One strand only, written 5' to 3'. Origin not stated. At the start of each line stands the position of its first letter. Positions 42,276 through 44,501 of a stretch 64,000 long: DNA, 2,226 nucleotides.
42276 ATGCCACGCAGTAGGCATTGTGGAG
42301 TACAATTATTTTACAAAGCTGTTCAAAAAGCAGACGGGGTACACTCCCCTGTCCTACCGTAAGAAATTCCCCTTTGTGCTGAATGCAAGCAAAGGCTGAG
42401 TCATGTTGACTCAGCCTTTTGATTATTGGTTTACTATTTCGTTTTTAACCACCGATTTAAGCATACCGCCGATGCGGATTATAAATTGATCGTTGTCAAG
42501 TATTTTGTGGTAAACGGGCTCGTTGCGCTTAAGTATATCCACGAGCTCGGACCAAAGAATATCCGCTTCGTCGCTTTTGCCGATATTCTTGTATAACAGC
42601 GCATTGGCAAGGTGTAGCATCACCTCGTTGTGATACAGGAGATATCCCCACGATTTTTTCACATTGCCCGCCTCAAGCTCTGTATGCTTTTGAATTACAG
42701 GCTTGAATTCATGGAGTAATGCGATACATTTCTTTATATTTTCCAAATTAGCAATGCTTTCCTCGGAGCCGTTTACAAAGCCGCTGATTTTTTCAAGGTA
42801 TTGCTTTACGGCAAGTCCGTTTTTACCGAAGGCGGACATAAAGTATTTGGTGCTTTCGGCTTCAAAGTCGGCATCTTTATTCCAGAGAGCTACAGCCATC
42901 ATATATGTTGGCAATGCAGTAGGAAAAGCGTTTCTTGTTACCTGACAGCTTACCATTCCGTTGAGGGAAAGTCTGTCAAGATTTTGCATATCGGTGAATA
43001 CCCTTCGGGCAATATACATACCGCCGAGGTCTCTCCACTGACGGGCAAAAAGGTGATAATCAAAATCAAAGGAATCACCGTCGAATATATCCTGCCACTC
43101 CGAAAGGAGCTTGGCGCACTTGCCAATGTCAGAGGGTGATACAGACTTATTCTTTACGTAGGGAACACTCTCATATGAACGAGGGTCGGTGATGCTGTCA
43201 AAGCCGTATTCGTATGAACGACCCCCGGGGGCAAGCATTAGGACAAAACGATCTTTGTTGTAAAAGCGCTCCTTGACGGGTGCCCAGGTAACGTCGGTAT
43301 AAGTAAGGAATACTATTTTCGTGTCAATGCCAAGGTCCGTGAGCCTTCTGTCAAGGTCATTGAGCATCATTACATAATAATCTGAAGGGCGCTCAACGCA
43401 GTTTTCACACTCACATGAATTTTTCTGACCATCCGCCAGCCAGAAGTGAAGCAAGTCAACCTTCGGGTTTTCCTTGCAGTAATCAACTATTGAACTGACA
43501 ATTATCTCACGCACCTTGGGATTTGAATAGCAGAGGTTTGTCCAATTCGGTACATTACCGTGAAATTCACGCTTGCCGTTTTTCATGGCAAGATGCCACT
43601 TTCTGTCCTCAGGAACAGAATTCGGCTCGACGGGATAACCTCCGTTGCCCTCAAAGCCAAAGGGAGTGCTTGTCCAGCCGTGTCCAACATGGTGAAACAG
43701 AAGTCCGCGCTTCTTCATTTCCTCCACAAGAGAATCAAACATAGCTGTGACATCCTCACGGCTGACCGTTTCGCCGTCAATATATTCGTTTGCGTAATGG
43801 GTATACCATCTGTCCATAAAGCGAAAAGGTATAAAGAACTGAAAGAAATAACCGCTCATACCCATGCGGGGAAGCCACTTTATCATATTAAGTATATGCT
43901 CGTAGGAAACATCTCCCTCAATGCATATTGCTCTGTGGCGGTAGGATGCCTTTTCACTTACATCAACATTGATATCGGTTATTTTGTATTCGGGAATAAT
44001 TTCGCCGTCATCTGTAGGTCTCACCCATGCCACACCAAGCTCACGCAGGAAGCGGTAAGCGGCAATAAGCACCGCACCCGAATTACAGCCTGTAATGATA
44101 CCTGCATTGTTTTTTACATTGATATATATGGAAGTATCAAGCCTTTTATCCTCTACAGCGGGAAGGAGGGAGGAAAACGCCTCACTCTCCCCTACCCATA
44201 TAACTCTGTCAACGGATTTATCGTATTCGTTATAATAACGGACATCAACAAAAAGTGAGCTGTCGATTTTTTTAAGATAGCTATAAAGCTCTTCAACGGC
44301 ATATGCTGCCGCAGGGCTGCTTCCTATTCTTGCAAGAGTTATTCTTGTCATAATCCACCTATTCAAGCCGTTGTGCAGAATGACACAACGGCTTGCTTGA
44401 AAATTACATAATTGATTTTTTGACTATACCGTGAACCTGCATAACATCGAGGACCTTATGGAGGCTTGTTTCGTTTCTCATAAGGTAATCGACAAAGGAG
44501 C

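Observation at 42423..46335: Tandem paralogous 645-aa proteins of unknown function under a PocR-AraC regulator, next to rare-sugar isomerase and epimerase genes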

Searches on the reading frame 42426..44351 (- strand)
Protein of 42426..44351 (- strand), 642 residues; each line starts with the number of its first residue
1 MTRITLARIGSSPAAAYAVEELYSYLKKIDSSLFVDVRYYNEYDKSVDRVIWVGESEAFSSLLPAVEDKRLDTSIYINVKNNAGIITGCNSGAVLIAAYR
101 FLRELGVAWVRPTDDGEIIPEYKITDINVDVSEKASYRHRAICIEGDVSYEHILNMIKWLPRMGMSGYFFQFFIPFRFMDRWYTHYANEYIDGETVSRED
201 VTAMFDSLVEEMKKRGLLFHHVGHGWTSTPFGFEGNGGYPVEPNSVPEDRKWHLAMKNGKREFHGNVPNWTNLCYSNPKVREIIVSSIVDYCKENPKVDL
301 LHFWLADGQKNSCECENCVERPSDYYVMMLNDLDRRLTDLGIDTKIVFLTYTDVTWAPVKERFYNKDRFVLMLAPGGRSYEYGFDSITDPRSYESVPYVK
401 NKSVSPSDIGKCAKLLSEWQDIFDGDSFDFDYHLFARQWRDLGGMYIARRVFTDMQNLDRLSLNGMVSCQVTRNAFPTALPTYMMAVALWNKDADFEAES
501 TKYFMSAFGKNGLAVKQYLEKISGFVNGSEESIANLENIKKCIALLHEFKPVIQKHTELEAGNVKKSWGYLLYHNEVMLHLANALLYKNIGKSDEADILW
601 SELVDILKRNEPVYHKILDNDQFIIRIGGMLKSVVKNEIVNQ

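Call 6: search_protein_families(library=pfam, proteins=[window:42426-44351:-], max_evalue=1)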
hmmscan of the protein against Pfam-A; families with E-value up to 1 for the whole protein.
window:42426-44351:- (642 aa): 2 families
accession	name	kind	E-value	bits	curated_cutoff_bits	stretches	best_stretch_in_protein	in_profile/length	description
PF16126.11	DUF4838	-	7e-11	42.3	26.6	1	255-519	83-324/325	Domain of unknown function (DUF4838)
PF00581.25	Rhodanese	-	0.0013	19.6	22.2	1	20-108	3-87/102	Rhodanese-like domain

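Call 7: search_protein_families(library=ncbifam, proteins=[window:42426-44351:-], max_evalue=1)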
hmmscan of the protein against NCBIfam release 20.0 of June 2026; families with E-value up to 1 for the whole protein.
window:42426-44351:- (642 aa): 0 families

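Call 98: predict_structure(alignment_id=A3)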
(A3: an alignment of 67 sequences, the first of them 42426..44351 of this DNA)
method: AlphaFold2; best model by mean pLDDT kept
length: 642 residues; sequences in the alignment: 67
mean_pLDDT: 94.0   pTM: 0.93
mean pLDDT of the five models: 94.0, 93.4, 93.1, 92.3, 92.1
residues with pLDDT >= 90: 552; 70-90: 79; 50-70: 2; < 50: 9
segments of 3 or more residues with pLDDT < 50: 634-642
pLDDT, mean of each block of 10 residues (from residue 1): 95 97 99 98 97 98 96 98 98 98 98 97 97 98 94 98 97 94 92 94 98 97 93 86 85 94 92 97 99 97 92 95 97 99 97 93 97 85 91 93 88 95 97 82 94 97 93 90 98 99 98 98 90 90 98 98 98 98 95 95 97 95 88 50 27
secondary structure, 60 per line:
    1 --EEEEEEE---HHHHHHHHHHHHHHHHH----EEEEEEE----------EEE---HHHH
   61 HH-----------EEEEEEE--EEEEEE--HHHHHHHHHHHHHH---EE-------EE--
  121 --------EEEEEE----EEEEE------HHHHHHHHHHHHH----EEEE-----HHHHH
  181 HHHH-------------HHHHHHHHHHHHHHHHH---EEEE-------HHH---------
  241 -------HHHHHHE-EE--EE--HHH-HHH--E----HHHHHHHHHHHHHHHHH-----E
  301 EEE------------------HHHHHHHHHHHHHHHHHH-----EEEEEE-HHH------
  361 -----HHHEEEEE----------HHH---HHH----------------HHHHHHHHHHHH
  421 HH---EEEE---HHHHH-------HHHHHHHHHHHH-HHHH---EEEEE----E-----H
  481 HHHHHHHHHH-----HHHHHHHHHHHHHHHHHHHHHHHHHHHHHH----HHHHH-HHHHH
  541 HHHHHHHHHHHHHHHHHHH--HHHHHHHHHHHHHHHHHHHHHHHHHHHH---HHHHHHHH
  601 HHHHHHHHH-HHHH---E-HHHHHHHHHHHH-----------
elements in order: E3-9 H13-29 E34-40 E51-53 H57-62 E74-80 E83-88 H91-104 E129-134 E139-143 H150-162 E167-170 H176-184 H198-214 E218-221 H248-253 H278-294 E300-303 H322-339 E345-350 E369-373 H409-422 E426-429 H433-437 H445-456 H458-461 E465-469 H480-490 H496-525 H530-534 H536-559 H562-589 H593-609 H611-614 H620-631
